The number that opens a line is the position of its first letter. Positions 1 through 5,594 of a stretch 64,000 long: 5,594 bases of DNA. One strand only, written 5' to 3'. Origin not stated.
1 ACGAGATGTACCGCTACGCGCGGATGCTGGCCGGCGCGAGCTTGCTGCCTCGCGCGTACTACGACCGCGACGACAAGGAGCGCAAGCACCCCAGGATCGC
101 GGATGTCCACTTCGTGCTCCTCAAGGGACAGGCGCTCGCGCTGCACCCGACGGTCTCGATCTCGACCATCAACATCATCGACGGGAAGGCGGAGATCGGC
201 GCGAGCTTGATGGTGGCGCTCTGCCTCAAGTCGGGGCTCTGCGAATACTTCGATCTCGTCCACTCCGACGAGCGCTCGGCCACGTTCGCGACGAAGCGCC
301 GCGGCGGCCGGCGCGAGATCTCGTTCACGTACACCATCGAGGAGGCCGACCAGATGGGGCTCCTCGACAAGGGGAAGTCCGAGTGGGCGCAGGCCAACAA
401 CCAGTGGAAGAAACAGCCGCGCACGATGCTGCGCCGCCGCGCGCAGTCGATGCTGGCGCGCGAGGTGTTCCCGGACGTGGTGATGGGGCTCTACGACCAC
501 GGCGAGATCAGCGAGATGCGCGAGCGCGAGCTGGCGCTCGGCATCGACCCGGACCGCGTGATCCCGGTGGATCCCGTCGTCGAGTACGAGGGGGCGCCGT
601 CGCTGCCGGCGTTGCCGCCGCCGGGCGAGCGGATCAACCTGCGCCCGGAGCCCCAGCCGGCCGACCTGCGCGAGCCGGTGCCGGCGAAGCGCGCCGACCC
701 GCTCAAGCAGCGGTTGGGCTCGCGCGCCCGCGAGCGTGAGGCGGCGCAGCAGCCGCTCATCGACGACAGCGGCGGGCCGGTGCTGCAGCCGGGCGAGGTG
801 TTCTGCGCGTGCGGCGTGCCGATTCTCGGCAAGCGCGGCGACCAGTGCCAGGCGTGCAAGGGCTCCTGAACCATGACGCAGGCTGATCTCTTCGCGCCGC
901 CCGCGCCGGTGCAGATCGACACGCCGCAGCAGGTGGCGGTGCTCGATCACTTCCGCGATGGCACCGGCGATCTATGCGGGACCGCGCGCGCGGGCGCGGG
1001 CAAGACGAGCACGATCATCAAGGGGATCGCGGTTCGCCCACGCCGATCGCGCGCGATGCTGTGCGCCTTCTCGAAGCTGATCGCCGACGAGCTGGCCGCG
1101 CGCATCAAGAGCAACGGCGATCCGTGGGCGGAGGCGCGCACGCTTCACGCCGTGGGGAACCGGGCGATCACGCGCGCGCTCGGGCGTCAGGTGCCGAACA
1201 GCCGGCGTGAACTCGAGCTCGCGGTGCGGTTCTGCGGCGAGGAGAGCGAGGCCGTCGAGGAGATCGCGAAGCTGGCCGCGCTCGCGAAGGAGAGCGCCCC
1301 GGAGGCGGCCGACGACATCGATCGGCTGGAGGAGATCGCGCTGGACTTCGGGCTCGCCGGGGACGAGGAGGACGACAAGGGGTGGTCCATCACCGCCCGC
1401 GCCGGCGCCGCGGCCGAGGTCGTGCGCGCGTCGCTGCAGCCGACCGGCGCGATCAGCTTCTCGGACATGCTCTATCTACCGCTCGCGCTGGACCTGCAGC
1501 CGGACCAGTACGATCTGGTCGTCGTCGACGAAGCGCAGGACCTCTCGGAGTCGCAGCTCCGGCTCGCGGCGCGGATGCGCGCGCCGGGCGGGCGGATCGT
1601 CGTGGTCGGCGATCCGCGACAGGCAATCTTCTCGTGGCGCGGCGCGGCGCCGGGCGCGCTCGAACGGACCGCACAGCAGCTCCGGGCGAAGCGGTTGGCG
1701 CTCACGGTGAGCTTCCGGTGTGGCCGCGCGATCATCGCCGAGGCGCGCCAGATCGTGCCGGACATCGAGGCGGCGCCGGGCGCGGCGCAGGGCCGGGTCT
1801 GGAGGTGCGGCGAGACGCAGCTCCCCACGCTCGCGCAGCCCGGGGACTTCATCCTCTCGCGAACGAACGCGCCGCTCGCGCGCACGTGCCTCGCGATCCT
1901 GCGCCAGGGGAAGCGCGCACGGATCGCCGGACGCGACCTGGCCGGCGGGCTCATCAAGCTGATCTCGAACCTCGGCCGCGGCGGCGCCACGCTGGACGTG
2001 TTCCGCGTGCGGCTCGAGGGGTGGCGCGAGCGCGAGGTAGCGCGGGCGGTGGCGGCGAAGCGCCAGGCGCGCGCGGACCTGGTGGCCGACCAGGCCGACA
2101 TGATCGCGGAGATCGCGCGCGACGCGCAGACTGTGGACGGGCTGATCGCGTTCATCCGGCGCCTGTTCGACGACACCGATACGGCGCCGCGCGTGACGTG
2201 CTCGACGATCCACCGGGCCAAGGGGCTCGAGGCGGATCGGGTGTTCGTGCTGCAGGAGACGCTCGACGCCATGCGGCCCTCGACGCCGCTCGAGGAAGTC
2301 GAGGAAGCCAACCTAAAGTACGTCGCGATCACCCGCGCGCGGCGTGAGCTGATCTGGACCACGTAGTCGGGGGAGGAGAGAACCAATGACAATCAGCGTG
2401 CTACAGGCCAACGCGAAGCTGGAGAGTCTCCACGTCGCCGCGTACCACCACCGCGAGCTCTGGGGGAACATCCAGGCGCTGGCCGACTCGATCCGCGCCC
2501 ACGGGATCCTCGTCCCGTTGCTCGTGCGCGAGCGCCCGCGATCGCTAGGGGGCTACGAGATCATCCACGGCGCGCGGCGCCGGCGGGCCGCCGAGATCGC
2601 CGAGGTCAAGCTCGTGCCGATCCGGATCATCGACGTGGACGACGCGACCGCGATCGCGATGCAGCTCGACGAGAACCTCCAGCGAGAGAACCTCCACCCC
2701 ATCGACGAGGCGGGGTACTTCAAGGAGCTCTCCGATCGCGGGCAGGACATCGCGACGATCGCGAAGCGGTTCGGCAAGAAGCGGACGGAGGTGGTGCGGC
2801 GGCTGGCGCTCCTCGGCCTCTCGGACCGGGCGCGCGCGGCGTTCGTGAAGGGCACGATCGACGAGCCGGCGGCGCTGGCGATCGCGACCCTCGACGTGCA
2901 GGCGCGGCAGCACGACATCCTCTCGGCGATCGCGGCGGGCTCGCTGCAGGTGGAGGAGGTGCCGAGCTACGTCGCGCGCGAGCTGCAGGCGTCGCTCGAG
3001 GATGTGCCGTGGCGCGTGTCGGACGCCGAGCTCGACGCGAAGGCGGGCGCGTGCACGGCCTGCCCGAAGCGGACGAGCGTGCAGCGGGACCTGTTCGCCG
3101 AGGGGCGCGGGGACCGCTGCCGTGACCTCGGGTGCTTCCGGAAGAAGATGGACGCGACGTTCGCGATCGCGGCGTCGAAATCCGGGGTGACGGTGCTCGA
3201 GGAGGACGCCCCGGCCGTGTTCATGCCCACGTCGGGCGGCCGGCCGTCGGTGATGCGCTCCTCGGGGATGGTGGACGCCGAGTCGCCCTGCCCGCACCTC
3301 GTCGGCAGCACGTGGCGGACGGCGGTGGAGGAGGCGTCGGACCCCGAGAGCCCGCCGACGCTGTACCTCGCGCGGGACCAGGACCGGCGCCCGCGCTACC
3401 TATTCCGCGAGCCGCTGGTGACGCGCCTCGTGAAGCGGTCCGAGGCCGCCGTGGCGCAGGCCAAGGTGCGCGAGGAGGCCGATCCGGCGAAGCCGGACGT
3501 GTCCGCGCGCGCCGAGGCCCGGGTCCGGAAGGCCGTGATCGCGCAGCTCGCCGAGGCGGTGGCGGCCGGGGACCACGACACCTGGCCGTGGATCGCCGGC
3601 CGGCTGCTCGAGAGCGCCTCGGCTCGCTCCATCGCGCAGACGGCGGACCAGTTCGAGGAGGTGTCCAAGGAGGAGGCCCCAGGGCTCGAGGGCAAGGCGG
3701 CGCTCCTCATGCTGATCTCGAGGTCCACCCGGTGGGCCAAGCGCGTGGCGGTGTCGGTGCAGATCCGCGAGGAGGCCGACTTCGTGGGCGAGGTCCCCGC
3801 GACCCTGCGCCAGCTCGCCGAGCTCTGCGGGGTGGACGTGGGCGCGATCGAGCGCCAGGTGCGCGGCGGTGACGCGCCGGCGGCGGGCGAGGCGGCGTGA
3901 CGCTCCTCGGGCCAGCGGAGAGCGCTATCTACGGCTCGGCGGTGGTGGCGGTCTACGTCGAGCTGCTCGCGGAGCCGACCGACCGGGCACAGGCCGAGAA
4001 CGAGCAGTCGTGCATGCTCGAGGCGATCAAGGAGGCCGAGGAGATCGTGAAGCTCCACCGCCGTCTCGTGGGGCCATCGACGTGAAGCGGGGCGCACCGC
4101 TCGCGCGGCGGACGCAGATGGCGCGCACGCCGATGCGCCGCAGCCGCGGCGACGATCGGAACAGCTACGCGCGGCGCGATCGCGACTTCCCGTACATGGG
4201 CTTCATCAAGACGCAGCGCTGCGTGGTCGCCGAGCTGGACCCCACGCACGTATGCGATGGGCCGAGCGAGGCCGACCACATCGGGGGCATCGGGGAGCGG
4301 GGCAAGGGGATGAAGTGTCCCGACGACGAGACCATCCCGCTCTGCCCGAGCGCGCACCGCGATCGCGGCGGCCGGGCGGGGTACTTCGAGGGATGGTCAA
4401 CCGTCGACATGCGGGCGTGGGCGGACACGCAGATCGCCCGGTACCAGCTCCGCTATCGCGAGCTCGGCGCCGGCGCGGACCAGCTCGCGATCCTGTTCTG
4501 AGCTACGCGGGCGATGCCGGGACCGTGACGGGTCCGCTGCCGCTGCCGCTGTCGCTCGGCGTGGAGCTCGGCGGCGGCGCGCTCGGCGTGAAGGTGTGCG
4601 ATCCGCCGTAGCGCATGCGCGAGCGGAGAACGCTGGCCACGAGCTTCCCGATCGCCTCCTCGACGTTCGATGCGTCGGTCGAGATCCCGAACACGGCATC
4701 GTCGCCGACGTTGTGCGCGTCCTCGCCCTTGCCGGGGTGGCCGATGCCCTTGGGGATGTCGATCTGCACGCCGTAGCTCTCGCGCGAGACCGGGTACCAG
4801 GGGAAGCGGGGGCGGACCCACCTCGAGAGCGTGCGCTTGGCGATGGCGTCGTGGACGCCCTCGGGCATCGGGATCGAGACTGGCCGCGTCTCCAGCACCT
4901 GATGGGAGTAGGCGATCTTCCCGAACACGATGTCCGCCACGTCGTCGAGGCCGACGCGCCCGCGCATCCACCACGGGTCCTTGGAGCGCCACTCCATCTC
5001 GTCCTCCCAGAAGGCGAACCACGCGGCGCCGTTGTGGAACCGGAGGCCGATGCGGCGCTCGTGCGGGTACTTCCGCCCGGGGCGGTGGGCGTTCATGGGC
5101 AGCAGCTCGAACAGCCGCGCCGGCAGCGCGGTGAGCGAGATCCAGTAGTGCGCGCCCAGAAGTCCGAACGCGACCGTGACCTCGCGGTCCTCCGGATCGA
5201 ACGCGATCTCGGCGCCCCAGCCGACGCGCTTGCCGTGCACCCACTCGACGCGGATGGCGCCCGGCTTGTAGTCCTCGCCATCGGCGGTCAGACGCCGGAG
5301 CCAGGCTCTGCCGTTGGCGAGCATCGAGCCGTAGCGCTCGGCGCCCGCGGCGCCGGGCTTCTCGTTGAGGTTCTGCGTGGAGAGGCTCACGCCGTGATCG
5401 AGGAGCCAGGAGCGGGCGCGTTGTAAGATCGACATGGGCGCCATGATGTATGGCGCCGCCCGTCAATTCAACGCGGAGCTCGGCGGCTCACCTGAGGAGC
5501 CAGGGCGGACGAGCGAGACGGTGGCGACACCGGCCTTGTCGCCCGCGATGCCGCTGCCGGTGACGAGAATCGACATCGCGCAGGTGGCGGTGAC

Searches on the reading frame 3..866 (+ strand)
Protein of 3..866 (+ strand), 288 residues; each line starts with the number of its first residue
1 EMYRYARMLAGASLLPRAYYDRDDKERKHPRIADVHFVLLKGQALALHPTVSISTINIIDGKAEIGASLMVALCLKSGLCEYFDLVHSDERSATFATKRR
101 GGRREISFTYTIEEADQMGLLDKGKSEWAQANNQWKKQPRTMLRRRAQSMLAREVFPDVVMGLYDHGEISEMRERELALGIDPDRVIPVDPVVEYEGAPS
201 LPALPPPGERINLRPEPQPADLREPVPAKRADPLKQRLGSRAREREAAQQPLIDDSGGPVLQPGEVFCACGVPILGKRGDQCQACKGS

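Call 61: search_protein_families(library=pfam, proteins=[window:3-866:+], max_evalue=0.001)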
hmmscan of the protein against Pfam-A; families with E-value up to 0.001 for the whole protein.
window:3-866:+ (288 aa): 1 family
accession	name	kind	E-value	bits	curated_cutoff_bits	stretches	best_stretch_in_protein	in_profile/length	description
PF03837.19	RecT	-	6.9e-08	32.7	24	1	95-176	118-194/198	RecT family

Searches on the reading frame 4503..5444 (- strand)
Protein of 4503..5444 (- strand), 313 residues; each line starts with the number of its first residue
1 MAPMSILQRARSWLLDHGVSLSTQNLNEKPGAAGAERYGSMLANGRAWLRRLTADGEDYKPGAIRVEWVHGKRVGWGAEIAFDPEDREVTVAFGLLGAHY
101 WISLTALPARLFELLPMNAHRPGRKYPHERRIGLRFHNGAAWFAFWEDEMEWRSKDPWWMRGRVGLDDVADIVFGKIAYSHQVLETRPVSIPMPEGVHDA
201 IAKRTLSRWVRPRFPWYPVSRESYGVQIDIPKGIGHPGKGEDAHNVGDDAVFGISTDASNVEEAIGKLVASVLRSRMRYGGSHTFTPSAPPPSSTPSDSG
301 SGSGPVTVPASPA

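Call 9: search_protein_families(library=pfam, proteins=[window:4503-5444:-], max_evalue=0.1)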
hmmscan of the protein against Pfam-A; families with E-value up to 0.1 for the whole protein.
window:4503-5444:- (313 aa): 0 families

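Call 10: search_protein_families(library=phrogs, proteins=[window:4503-5444:-], max_evalue=0.1)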
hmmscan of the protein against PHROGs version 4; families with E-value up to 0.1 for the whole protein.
window:4503-5444:- (313 aa): 1 family
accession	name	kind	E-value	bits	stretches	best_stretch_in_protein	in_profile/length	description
phrog_20814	-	unknown function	4.3e-13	50.5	1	158-282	115-234/250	-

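Call 98: search_protein_families(library=padloc, proteins=[window:4503-5444:-], max_evalue=0.01)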
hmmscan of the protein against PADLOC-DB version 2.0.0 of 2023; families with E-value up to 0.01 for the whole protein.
window:4503-5444:- (313 aa): 0 families

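Call 120: search_solved_structures(query=window:4503-5444:-, max_evalue=1)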
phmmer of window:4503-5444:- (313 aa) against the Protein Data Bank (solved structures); distinct sequences matched with E-value up to 1: 1.
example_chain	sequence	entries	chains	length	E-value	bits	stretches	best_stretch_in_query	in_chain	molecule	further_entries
4u33_A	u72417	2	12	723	0.005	19.2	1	155-216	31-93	Alpha-1,4-glucan:maltose-1-phosphate maltosyltransferase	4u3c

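Call 122: search_protein_families(library=ncbifam, proteins=[window:4503-5444:-], max_evalue=0.05)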
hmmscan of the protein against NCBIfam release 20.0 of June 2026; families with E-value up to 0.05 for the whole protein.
window:4503-5444:- (313 aa): 0 families
